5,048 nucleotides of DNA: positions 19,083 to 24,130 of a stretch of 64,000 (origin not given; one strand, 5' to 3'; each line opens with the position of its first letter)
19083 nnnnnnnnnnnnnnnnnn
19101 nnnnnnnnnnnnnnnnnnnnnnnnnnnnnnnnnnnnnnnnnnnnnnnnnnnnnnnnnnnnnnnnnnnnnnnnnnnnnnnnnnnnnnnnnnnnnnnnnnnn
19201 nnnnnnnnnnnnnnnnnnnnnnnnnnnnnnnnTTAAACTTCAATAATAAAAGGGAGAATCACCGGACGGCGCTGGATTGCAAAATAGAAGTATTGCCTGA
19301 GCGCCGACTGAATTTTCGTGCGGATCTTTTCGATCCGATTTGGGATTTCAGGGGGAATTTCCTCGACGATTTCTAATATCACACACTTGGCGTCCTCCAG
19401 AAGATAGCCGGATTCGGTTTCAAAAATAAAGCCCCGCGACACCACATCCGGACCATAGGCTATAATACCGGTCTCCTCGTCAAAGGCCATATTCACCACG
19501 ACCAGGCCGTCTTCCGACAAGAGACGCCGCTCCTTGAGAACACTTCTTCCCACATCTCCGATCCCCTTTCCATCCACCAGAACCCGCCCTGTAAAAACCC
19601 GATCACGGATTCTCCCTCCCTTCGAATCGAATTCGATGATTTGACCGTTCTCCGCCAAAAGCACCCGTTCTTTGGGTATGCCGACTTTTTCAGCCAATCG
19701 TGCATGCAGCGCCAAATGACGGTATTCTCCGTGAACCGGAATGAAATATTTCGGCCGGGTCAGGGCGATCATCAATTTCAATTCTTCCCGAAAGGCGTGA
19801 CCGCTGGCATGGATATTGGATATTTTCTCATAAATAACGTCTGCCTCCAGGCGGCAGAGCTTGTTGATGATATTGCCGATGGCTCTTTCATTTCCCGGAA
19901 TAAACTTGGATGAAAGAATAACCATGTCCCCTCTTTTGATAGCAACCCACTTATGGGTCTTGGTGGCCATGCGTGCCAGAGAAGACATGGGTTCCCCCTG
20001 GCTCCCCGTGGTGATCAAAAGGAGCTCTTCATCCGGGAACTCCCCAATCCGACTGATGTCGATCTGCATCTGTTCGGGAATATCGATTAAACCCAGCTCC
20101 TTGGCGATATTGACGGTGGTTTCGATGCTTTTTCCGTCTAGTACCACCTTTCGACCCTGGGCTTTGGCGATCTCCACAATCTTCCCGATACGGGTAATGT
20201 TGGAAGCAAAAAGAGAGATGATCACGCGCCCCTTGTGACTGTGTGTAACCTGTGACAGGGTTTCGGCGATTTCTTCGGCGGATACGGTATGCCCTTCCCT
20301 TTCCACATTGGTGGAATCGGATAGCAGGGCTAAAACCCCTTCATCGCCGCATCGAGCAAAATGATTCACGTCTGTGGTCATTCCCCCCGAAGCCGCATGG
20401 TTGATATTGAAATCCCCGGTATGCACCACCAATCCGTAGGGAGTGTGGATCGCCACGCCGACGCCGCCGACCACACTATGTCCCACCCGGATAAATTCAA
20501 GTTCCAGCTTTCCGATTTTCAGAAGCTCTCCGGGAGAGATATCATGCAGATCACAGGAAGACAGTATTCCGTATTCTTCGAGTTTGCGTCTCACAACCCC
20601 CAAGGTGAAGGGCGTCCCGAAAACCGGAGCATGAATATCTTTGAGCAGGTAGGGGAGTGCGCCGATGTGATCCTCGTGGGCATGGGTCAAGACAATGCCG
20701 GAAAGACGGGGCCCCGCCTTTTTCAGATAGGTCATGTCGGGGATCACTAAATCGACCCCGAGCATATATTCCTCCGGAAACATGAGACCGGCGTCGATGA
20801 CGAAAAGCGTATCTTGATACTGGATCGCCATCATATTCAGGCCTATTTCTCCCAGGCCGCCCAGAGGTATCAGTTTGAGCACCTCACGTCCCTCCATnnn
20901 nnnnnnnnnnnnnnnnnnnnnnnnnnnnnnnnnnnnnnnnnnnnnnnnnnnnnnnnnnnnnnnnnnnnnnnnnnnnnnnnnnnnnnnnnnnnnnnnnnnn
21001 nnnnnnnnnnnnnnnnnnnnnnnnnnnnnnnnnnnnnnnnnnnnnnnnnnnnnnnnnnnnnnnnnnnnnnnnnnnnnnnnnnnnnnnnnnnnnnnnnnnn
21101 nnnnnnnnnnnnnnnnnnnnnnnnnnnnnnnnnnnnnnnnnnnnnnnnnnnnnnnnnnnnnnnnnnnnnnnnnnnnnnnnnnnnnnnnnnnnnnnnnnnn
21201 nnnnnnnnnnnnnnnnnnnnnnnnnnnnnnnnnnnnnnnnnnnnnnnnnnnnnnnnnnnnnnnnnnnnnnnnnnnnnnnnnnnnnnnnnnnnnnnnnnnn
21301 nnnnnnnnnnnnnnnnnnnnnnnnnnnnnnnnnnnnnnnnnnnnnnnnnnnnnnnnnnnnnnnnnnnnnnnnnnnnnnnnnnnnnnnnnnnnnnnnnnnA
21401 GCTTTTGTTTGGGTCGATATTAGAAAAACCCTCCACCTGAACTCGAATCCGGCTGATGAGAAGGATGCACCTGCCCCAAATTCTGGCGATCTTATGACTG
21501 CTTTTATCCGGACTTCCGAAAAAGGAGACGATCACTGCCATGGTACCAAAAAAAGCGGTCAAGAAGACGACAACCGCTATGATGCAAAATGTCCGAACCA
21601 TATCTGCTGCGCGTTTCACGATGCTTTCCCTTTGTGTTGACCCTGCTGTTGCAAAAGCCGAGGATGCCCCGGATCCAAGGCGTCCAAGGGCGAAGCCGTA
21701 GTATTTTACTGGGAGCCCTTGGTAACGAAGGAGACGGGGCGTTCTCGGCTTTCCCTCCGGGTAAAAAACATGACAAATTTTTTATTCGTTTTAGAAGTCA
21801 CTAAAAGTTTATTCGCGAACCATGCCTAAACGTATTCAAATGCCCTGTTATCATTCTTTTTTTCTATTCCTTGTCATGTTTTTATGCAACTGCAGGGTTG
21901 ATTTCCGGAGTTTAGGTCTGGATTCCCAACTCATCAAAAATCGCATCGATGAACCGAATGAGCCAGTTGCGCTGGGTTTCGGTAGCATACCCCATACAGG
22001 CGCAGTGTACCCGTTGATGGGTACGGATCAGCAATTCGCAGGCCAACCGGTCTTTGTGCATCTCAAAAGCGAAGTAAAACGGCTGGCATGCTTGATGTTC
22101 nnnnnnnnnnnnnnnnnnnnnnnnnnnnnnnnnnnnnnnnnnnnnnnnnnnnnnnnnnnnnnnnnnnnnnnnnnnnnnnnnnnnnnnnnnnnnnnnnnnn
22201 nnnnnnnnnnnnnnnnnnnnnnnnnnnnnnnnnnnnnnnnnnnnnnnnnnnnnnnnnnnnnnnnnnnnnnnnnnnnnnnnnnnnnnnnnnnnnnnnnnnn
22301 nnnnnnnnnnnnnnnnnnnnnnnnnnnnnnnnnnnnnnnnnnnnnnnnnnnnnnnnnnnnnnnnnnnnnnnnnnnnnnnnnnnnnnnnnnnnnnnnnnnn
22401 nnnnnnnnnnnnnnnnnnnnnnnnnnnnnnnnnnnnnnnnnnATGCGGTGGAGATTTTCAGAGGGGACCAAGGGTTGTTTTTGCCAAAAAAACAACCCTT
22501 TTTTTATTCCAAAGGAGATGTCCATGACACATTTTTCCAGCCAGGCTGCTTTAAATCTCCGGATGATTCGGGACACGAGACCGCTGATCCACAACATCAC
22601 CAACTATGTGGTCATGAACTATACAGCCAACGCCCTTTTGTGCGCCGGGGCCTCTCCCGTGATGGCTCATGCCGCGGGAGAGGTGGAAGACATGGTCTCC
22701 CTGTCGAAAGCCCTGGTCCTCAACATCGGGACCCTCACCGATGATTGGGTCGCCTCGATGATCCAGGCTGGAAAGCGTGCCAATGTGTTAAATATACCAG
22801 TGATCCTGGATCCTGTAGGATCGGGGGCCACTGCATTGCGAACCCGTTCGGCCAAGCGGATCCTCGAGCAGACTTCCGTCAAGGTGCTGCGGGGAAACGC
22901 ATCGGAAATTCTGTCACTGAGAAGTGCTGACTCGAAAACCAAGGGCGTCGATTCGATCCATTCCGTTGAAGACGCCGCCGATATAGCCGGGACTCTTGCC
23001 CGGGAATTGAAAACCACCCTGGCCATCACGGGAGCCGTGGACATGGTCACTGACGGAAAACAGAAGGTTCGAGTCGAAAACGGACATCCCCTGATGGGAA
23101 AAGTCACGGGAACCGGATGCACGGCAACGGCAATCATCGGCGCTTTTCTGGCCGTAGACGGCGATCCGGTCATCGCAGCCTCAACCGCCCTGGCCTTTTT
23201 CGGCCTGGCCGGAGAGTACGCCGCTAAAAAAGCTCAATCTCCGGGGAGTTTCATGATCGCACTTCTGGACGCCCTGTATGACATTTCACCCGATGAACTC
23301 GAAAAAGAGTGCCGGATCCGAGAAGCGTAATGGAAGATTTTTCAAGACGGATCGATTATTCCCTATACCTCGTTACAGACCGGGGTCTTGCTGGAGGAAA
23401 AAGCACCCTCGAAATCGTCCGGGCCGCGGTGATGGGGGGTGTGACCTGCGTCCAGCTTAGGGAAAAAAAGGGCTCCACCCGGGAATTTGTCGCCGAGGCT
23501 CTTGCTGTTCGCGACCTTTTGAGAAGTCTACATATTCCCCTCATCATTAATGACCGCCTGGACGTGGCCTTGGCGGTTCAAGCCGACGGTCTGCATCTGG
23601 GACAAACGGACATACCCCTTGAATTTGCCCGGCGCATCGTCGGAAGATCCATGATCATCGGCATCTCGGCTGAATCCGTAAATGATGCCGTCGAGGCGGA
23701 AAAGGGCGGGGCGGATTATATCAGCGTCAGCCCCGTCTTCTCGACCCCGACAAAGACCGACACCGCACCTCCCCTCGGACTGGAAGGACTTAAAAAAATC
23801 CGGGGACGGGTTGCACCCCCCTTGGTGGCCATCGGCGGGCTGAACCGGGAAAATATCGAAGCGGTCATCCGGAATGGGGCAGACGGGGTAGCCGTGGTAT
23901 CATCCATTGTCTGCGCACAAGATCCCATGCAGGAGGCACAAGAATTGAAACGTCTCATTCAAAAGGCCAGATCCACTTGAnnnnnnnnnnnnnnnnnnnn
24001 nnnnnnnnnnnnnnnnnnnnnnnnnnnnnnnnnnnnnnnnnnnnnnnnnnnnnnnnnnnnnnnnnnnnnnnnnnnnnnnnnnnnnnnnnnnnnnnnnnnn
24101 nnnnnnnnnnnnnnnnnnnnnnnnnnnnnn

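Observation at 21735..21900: Shared ~165-bp upstream module, including the start codon, in front of plsC and lptD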

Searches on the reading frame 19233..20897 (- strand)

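Call 8: search_protein_families(library=pfam, proteins=[window:19233-20897:-])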
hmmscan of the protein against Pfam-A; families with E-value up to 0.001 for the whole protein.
window:19233-20897:- (554 aa): 5 families
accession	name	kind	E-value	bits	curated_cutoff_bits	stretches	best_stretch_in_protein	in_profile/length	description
PF22505.1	RNase_J_b_CASP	-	2.6e-47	160.2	27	1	222-347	1-126/126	Ribonuclease J, beta-CASP domain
PF17770.6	RNase_J_C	-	1.6e-27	96.9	23.8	1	453-554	1-102/102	Ribonuclease J C-terminal domain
PF07521.17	RMMBL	-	5.6e-14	52.3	21.6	1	357-408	7-59/63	Zn-dependent metallo-hydrolase RNA specificity domain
PF00753.33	Lactamase_B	-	6.3e-13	49.5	22.7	1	21-163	7-150/196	Metallo-beta-lactamase superfamily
PF12706.13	Lactamase_B_2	-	1.1e-09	38.6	27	1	56-175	23-147/200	Beta-lactamase superfamily domain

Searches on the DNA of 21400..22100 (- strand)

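Call 7: search_rna_families(source=window, start=21400, end=22100, threshold=evalue, max_evalue=10)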
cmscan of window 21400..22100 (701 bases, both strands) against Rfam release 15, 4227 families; matches with E-value up to 10: 0.
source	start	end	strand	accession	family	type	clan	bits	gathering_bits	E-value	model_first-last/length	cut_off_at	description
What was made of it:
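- Rfam gives no match for the region (call 7). No Rfam match even at E = 10 (call 7).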

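Call 52: search_dna_similar(query=window:21637-21901:-, collection=plasmids, mode=distant, max_rows=10)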
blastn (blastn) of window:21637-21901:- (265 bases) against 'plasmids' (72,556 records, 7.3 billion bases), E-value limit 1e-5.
No match.
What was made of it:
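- Tried and rejected: blastn of the MITE against PLSDB plasmids gave no match (call 52).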

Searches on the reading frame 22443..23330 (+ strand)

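Call 8: search_protein_families(library=pfam, proteins=[window:22443-23330:+])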
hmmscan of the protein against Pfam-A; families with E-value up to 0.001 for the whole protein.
window:22443-23330:+ (295 aa): 3 families
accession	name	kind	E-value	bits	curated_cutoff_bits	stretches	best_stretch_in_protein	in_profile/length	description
PF02110.20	HK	-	6.9e-84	281.5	27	1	39-282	1-245/247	Hydroxyethylthiazole kinase family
PF01256.23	Carb_kinase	-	2.5e-07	30.9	27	1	59-265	34-228/242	NAD(P)H-hydrate dehydratase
PF08543.17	Phos_pyr_kin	-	2.4e-06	27.6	27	1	92-255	63-230/246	Phosphomethylpyrimidine kinase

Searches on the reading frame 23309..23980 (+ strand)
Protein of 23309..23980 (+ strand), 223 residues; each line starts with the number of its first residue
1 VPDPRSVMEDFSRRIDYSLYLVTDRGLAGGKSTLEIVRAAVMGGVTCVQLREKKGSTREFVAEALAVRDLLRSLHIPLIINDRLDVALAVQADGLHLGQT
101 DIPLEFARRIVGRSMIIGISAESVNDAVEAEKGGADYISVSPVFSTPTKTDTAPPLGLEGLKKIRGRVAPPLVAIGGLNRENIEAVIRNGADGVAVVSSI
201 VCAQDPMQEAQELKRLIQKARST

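Call 8: search_protein_families(library=pfam, proteins=[window:23309-23980:+])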
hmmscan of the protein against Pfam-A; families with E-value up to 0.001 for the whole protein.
window:23309-23980:+ (223 aa): 2 families
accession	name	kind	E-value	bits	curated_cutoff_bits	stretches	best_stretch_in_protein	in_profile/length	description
PF02581.23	TMP-TENI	-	2e-64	216.7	27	1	19-200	1-180/180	Thiamine monophosphate synthase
PF03060.21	NMO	-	0.00018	21.5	28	1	116-211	138-236/331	Nitronate monooxygenase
